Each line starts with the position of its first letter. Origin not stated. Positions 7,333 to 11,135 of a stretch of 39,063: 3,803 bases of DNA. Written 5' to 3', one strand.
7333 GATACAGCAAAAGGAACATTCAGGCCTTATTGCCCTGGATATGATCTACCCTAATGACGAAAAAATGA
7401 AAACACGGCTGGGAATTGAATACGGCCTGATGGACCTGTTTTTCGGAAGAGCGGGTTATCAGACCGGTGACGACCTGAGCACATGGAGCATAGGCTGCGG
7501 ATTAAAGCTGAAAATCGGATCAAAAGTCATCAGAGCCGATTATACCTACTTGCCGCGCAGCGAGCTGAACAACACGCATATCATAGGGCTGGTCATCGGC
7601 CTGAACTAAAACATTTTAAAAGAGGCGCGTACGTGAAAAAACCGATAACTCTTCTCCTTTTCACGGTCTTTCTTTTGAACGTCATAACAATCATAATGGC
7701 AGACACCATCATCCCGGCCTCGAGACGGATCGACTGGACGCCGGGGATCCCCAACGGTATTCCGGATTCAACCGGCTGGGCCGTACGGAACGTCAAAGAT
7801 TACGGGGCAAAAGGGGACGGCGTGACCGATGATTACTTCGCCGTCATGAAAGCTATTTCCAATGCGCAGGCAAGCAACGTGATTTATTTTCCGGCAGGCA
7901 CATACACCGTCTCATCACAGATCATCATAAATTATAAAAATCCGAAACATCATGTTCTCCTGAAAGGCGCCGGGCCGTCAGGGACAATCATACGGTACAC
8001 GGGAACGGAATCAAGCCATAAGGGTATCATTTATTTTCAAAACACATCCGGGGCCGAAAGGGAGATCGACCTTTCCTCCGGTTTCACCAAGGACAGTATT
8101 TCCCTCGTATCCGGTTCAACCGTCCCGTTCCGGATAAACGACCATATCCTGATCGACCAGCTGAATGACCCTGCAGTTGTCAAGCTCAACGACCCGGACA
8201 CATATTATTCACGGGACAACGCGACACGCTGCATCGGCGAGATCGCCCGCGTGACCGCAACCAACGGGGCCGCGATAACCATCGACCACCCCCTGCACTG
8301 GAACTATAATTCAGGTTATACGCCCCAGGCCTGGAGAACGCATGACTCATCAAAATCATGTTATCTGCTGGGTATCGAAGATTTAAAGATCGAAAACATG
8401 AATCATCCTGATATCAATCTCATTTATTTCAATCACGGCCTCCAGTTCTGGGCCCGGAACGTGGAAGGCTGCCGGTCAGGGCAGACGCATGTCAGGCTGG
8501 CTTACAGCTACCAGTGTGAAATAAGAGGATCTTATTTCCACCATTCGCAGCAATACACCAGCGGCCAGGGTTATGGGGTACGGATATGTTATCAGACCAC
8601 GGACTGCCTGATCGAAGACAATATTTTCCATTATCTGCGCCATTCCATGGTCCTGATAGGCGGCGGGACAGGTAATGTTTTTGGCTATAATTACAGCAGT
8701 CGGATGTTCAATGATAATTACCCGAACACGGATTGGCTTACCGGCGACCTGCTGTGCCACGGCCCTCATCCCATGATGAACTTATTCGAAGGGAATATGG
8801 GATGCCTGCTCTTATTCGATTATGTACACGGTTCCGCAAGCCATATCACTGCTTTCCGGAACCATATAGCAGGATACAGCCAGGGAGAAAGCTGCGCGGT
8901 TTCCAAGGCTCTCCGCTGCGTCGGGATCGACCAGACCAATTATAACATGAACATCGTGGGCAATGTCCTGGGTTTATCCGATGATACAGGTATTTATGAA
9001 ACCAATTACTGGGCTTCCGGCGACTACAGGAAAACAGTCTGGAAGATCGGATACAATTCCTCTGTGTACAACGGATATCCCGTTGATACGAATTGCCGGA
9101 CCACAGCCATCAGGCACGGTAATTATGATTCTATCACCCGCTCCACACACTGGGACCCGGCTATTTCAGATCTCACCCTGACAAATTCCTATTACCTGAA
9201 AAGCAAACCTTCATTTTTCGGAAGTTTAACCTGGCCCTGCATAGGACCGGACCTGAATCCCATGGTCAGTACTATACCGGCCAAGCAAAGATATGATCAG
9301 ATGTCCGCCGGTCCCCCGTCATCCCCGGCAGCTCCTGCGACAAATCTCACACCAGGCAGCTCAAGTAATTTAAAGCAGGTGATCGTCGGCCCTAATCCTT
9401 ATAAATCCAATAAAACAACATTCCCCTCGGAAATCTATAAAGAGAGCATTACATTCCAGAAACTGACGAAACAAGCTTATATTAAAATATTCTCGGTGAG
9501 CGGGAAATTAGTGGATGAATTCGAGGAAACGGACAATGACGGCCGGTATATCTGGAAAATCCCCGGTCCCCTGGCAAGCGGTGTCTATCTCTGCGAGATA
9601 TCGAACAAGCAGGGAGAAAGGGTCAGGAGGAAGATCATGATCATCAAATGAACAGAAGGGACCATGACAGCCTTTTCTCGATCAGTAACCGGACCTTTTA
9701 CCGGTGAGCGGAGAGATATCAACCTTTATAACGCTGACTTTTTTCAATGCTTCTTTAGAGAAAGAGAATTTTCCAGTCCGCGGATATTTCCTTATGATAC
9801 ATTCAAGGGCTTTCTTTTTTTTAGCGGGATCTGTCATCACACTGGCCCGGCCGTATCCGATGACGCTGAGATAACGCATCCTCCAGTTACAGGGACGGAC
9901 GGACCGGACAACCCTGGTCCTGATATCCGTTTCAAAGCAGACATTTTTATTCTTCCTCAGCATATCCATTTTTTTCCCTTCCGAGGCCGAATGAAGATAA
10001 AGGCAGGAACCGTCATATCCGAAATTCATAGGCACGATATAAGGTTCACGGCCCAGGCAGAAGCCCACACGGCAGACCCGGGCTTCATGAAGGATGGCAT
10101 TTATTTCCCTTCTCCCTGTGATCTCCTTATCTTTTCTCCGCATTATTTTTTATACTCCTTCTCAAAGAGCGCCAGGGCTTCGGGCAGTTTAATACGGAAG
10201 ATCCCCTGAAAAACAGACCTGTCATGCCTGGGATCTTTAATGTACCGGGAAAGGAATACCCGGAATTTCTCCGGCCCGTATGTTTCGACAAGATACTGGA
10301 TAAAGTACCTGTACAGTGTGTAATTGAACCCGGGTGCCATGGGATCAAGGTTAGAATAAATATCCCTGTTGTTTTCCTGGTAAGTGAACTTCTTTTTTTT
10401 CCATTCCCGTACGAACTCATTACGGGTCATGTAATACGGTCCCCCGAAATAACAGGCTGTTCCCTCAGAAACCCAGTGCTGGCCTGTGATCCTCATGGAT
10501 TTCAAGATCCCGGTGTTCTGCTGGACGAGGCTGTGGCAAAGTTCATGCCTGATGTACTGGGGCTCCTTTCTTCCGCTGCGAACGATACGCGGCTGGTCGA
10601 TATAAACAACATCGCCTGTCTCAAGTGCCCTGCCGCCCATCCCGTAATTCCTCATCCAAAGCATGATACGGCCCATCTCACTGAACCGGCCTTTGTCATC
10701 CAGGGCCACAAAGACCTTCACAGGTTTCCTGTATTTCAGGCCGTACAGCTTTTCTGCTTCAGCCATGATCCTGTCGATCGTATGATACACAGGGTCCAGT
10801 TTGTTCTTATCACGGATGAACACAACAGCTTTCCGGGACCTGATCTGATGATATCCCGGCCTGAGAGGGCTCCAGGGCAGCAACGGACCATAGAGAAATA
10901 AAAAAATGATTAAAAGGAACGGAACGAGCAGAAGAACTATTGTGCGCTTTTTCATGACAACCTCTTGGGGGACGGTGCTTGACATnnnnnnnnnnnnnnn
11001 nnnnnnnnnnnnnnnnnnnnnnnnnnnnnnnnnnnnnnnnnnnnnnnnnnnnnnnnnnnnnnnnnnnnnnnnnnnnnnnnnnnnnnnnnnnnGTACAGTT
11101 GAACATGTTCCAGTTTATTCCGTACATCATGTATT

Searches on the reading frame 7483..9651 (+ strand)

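Call 17: search_protein_families(library=pfam, proteins=[window:7483-9651:+], max_evalue=0.01)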
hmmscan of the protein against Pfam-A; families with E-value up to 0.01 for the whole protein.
window:7483-9651:+ (722 aa): 3 families
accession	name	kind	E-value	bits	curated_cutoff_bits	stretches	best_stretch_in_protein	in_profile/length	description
PF12708.12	Pect-lyase_RHGA_epim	-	3.1e-18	66.8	27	1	101-187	1-84/213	Rhamnogalacturonase A/epimerase, pectate lyase-like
PF18962.6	Por_Secre_tail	-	6.7e-06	26.7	27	1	637-720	3-75/75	Secretion system C-terminal sorting domain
PF12218.14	End_N_terminal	-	0.0035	17.5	26.3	1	109-145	1-37/67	N terminal extension of bacteriophage endosialidase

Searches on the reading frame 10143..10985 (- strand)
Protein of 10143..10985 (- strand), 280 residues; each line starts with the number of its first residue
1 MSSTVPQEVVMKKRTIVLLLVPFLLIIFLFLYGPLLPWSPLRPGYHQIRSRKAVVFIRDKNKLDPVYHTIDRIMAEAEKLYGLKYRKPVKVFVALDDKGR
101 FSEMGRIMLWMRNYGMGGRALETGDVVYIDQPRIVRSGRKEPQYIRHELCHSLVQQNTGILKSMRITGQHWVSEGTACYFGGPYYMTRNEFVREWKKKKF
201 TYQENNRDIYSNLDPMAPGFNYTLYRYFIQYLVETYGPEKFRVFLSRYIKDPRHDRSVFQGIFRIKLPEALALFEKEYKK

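Call 17: search_protein_families(library=pfam, proteins=[window:10143-10985:-], max_evalue=0.01)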
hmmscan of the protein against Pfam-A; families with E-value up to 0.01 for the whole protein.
window:10143-10985:- (280 aa): 1 family
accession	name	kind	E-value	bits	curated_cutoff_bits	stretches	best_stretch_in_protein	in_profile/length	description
PF13485.12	Peptidase_MA_2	-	3.4e-06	27.4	32.4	1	75-250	7-172/201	Peptidase MA superfamily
